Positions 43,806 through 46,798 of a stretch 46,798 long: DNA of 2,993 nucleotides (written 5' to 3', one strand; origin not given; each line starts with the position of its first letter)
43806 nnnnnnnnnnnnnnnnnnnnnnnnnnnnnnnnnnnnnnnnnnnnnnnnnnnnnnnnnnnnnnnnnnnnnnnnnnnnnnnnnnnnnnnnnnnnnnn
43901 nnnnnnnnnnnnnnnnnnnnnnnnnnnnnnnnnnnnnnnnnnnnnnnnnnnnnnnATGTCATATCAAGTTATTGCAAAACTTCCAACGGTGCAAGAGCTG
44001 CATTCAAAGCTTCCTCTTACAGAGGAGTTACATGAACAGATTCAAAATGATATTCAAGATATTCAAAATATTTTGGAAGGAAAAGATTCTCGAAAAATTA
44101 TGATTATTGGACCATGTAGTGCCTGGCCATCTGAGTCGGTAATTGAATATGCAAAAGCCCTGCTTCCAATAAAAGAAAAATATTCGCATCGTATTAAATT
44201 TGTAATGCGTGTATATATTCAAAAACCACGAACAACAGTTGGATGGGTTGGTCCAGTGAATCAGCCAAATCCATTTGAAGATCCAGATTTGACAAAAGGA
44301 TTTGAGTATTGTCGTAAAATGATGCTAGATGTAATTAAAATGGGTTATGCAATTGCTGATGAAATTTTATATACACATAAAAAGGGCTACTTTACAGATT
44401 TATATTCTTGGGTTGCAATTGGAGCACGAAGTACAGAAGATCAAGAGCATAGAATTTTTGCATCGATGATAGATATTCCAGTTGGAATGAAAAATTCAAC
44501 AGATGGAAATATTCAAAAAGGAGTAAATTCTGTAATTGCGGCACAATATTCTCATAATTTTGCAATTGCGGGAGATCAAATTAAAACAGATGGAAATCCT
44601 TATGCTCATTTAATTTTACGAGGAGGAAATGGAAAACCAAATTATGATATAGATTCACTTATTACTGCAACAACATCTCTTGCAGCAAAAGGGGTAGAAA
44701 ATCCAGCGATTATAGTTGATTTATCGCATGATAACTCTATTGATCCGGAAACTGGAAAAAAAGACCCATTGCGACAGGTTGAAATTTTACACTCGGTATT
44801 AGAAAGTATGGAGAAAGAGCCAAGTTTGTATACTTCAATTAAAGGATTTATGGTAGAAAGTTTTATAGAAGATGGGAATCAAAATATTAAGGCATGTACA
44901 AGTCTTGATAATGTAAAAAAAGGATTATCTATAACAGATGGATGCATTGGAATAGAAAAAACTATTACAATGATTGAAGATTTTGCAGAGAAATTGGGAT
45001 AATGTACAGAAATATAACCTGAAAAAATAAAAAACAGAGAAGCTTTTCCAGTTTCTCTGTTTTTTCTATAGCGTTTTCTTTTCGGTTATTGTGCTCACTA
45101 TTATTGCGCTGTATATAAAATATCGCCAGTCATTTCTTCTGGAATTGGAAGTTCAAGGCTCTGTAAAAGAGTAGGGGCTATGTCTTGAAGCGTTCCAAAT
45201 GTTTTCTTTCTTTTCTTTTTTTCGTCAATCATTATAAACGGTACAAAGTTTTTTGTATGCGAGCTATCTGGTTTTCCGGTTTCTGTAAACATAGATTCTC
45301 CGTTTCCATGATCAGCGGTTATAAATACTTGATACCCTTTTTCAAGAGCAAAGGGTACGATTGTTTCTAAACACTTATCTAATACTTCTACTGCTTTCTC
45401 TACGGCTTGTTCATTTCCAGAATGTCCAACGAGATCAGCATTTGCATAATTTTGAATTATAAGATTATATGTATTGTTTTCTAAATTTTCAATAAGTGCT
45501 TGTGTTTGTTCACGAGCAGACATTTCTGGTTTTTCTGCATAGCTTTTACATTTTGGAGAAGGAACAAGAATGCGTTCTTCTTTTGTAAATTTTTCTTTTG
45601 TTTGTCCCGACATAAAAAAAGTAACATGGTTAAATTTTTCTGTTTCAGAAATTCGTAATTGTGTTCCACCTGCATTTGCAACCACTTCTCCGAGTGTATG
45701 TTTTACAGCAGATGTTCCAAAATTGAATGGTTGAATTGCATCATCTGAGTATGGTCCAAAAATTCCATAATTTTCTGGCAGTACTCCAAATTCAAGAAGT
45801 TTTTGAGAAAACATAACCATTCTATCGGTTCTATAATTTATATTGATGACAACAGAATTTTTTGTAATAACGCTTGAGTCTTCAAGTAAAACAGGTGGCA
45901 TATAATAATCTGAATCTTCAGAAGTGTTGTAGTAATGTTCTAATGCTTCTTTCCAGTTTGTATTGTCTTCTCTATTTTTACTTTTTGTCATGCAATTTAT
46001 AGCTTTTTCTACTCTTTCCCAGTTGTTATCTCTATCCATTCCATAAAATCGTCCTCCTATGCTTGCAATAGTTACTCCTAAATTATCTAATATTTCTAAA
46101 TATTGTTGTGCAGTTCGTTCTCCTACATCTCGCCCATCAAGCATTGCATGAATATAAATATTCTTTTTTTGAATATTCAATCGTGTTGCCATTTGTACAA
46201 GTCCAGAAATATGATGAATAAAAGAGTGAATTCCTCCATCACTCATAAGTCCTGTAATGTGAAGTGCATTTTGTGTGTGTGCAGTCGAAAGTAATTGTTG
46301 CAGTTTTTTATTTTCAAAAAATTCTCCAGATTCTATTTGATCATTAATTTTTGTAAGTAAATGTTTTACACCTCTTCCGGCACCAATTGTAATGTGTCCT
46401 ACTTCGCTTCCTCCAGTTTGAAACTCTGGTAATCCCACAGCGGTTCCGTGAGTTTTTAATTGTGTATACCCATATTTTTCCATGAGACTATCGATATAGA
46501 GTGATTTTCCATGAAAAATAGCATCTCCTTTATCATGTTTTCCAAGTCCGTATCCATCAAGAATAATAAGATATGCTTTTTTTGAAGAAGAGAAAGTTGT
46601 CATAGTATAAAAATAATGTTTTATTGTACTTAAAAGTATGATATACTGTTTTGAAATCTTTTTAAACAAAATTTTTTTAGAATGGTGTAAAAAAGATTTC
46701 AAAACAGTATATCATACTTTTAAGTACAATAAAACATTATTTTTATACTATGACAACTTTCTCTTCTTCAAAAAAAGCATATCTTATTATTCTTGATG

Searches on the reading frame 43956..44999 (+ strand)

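Call 38: search_protein_families(library=pfam, proteins=[window:43956-44999:+], max_evalue=0.001)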
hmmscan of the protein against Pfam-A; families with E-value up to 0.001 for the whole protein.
window:43956-44999:+ (348 aa): 1 family
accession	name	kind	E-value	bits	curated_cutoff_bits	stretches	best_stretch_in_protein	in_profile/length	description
PF00793.26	DAHP_synth_1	-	6e-48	163.5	25.5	1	36-337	7-266/270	DAHP synthetase I family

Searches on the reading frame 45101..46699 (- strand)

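Call 38: search_protein_families(library=pfam, proteins=[window:45101-46699:-], max_evalue=0.001)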
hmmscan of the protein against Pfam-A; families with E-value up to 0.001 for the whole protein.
window:45101-46699:- (532 aa): 4 families
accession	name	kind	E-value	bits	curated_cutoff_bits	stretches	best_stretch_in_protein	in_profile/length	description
PF01676.23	Metalloenzyme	-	1.9e-62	211.5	24.3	1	40-517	1-250/252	Metalloenzyme superfamily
PF06415.18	iPGM_N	-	1.3e-51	175.6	27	1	118-302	1-192/217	BPG-independent PGAM N-terminus (iPGM_N)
PF01663.27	Phosphodiest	-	2.5e-05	24.5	23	1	308-467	57-222/342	Type I phosphodiesterase / nucleotide pyrophosphatase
PF08665.17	PglZ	-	0.00013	22.5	25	1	360-466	66-172/179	PglZ domain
